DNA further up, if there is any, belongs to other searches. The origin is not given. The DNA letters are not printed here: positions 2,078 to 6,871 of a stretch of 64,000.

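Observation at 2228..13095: Integrin-like alpha/beta pair: FG-GAP beta-propeller protein and vWA(MIDAS) protein encoded side by side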

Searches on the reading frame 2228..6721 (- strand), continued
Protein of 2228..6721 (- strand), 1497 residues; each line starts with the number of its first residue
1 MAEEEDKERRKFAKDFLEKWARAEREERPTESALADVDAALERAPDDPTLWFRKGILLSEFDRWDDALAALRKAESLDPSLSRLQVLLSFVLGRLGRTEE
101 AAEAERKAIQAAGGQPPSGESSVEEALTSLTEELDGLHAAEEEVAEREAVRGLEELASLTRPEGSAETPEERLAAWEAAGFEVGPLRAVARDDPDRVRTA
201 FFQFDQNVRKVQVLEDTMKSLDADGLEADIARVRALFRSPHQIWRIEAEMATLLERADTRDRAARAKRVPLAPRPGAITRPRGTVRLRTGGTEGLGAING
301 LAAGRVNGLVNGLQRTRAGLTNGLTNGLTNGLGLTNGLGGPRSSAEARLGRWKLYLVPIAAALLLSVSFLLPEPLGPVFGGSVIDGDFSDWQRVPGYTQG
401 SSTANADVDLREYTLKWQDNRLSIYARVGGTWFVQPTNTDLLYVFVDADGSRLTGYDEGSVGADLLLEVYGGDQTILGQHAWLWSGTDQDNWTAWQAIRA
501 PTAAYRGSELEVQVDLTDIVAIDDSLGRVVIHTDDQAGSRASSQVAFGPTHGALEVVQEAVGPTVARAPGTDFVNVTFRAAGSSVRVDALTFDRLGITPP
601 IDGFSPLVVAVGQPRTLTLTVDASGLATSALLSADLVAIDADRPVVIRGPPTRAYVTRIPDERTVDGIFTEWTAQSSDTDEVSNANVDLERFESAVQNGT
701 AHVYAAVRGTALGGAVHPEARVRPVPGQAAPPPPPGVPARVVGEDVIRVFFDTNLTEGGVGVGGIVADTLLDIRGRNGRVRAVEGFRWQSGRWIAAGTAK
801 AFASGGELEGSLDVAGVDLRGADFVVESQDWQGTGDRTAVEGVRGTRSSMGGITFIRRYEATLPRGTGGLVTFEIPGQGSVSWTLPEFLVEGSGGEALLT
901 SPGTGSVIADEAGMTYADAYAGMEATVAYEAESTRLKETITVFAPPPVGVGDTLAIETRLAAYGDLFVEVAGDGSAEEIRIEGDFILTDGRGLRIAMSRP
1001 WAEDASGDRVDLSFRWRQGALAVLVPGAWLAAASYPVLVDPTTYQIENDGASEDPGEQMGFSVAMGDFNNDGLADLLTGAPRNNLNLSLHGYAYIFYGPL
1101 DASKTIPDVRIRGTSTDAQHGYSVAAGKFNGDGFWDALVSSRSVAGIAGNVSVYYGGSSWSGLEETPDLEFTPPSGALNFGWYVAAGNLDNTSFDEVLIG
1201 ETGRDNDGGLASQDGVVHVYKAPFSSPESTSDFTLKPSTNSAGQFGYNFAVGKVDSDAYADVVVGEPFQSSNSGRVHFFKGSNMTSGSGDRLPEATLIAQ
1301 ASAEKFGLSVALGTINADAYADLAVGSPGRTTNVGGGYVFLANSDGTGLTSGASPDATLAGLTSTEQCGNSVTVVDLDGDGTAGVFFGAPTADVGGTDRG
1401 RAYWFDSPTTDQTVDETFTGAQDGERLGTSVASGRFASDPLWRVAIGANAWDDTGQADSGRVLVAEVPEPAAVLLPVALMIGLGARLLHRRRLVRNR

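Call 18: find_encoding_contigs(protein=P0009, flank=10000, max_places=2)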
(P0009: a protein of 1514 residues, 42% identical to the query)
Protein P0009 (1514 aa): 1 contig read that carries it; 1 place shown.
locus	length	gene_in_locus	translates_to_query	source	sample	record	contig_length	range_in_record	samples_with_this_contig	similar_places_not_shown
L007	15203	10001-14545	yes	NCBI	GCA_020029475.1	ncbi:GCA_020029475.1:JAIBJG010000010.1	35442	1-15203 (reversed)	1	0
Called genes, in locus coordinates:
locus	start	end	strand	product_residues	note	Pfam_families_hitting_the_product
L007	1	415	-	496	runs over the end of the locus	PF13088:BNR_2 (faint)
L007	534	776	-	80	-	-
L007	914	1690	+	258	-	PF00696:AA_kinase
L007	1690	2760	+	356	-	PF01070:FMN_dh (weak), PF00478:IMPDH (faint), PF03060:NMO (faint), PF01070:FMN_dh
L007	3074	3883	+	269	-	PF00348:polyprenyl_synt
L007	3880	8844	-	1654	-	PF13088:BNR_2, PF00932:LTD (faint), PF00092:VWA (weak), PF13768:VWA_3 (faint)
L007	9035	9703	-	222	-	PF00154:RecA_N, PF03796:DnaB_C (faint), PF06745:ATPase, PF08423:Rad51, PF13481:AAA_25, PF09848:SLFN-g3_helicase (weak), PF13479:AAA_24 (weak), PF05707:Zot, +1 more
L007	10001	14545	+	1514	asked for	PF06745:ATPase, PF14417:MEDS (weak), PF13517:FG-GAP_3 (faint), PF01839:FG-GAP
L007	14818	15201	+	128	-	?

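Call 24: search_solved_structures(query=window:2228-6721:-, max_evalue=0.01, show_alignments=1)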
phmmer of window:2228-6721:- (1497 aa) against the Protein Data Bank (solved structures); distinct sequences matched with E-value up to 0.01: 75 (the best 60 are shown).
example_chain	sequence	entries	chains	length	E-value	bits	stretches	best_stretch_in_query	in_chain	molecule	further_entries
4wk4_A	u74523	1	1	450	5.4e-13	50.8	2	1117-1329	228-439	Integrin alpha-5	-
6b85_J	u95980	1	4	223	4.5e-10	41.2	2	40-110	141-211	TMHC4_R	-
4wjk_A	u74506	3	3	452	5.5e-10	40.9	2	1176-1329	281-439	Integrin alpha-5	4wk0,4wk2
9p6s_A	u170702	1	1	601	2.4e-09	38.7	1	1177-1329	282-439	Integrin alpha-5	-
3vi3_A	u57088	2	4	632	2.8e-09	38.5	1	1118-1329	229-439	Integrin alpha-5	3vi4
5nem_A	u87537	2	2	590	3.9e-09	38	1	1116-1329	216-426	Integrin alpha-V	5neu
5ner_A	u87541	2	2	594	4e-09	38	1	1116-1329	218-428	Integrin alpha-V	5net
9nab_B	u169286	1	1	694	4e-09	38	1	1117-1329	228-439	Human Integrin alpha 5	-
4um9_A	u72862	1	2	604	4.1e-09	38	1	1116-1329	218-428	Integrin alpha-V heavy chain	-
9cz7_A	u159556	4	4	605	4.1e-09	38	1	1116-1329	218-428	Integrin alpha-V heavy chain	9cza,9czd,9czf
4um8_A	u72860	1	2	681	5.1e-09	37.7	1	1116-1329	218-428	INTEGRIN ALPHA-V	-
8ij5_E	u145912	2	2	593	5.3e-09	37.6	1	1116-1329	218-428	Integrin alpha-V heavy chain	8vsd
8w30_A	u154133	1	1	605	5.5e-09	37.6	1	1116-1329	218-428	Integrin alpha-V heavy chain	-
9b9j_A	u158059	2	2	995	9.1e-09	36.8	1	1117-1329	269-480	Integrin alpha-5 light chain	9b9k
8oxz_P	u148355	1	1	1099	9.2e-09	36.8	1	1030-1265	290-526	Integrin subunit alpha 5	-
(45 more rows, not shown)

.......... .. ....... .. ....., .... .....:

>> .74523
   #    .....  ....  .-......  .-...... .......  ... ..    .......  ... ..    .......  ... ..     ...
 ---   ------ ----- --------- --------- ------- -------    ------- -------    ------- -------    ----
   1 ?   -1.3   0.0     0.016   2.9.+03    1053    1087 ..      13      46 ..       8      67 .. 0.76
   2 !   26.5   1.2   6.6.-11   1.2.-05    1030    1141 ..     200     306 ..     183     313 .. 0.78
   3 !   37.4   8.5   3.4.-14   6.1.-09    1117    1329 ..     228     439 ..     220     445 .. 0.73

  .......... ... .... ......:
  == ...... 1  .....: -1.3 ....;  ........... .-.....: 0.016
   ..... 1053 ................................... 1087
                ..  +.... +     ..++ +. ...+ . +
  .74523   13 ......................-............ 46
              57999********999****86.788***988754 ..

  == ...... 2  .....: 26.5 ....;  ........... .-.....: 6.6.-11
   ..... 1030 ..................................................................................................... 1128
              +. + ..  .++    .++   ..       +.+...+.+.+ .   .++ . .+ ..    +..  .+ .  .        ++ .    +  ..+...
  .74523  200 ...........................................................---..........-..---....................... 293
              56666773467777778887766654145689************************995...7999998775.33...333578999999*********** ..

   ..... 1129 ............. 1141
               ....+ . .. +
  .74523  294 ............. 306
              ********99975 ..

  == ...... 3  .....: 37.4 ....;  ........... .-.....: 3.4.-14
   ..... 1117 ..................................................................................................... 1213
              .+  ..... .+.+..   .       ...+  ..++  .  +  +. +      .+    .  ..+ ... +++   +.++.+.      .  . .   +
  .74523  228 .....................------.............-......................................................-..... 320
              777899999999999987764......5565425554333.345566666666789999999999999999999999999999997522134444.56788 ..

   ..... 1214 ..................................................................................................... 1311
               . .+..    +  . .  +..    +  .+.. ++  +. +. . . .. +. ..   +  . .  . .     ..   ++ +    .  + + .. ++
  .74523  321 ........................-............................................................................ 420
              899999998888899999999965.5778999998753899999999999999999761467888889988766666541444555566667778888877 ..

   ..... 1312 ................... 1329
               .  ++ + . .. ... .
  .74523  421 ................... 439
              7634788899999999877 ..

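Call 35: find_related_loci(query=A1, collection=genome_contigs, flank=10000)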
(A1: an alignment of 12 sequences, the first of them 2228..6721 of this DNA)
Query A1 (1497 aa) in genome_contigs; peptide patterns used: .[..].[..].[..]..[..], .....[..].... (x = any residue, [..] = any of these).
192 stretches matched a pattern; 88 encode a relative of the query (tblastn E <= 1e-3); the best 80 are kept; 77 distinct loci.
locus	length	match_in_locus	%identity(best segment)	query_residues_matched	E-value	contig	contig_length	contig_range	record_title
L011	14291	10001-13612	42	276-1491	0e+0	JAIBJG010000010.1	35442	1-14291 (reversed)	MAG: Methanobacteriota archaeon isolate CR_Sed_300A_bin.90 scaffold_119, whole genome shotgun sequence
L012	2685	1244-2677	57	1-498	6e-151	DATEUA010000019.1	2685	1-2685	MAG TPA_asm: Thermoplasmata archaeon isolate SMAG_U8329 k141_1065992, whole genome shotgun sequence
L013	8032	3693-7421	33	279-1469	1e-139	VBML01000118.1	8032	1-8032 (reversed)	MAG: Methanobacteriota archaeon isolate EA_22 14_0929_05_40cm_scaffold_13753, whole genome shotgun sequence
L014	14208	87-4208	35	255-1492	7e-106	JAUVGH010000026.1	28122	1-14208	MAG: Methanomassiliicoccales archaeon isolate CSMAG_371 CSMAG_371_k141_2178244_length_28122_cov_9.0000, whole genome sho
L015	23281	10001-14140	33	258-1492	7e-101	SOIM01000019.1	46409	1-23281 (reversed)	MAG: Methanomassiliicoccales archaeon isolate E29_bin30 NODE_62_length_46409_cov_10.952453, whole genome shotgun sequenc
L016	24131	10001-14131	33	258-1492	6e-100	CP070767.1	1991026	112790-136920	MAG: Methanobacteriota archaeon isolate bin24 chromosome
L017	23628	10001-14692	33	27-1492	2e-95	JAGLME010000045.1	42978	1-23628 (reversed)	MAG: Thermoplasmata archaeon isolate RS_5_45 ROV157_5.bin.45.fa_45, whole genome shotgun sequence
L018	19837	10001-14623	35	11-1484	0e+0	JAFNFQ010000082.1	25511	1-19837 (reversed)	MAG: Methanobacteriota archaeon isolate bin_16 PROKKA_contig000082, whole genome shotgun sequence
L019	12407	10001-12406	33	280-1094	1e-73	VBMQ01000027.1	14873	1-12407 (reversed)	MAG: Methanobacteriota archaeon isolate EA_27 14_1009_16_40cm_scaffold_12200, whole genome shotgun sequence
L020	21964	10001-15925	31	208-1470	5e-63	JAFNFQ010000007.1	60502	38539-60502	MAG: Methanobacteriota archaeon isolate bin_16 PROKKA_contig000007, whole genome shotgun sequence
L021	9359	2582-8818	28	41-1483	7e-51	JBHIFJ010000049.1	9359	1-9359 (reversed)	MAG: Thermoplasmata archaeon isolate b1.sp2_bin.40 NODE_2002_length_9359_cov_23.223237, whole genome shotgun sequence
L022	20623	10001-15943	31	247-1497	7e-65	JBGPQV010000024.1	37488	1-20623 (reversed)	MAG: Thermoplasmata archaeon isolate OBJ1_062018_150_24 k141_602329_length_37488_cov_15.0037, whole genome shotgun seque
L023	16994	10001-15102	33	260-845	6e-46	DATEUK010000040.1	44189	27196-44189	MAG TPA_asm: Thermoplasmata archaeon isolate SMAG_U8339 k141_1613843, whole genome shotgun sequence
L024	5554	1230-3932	33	285-1042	7e-46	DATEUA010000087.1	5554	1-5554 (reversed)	MAG TPA_asm: Thermoplasmata archaeon isolate SMAG_U8329 k141_2720422, whole genome shotgun sequence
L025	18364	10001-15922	26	5-1481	5e-44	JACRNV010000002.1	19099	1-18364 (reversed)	MAG: Methanobacteriota archaeon isolate NC_groundwater_1944_Pr3_S-0.2um_58_6 scaffold_61843, whole genome shotgun sequen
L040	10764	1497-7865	29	23-1483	5e-43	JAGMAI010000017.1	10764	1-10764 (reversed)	MAG: Thermoplasmata archaeon isolate RS_14_3 ZL355.bin.3.fa_17, whole genome shotgun sequence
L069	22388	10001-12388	29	1041-1463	3e-23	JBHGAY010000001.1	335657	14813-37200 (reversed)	MAG: Candidatus Eisenbacteria bacterium isolate SBS.BIN.67 SBSBIN67_contig_1, whole genome shotgun sequence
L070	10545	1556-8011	28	16-1497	1e-53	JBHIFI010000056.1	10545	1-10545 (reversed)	MAG: Thermoplasmata archaeon isolate b1.sp2_bin.58 NODE_1597_length_10545_cov_10.049190, whole genome shotgun sequence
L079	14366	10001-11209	34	1056-1396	1e-17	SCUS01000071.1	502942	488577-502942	MAG: Myxococcaceae bacterium isolate GW715_bin.15 GW715_bin.15-44749, whole genome shotgun sequence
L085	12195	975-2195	32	1056-1449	5e-16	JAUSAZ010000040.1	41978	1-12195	MAG: Myxococcales bacterium isolate E6_metabat.bin.30 E6_k141_504756, whole genome shotgun sequence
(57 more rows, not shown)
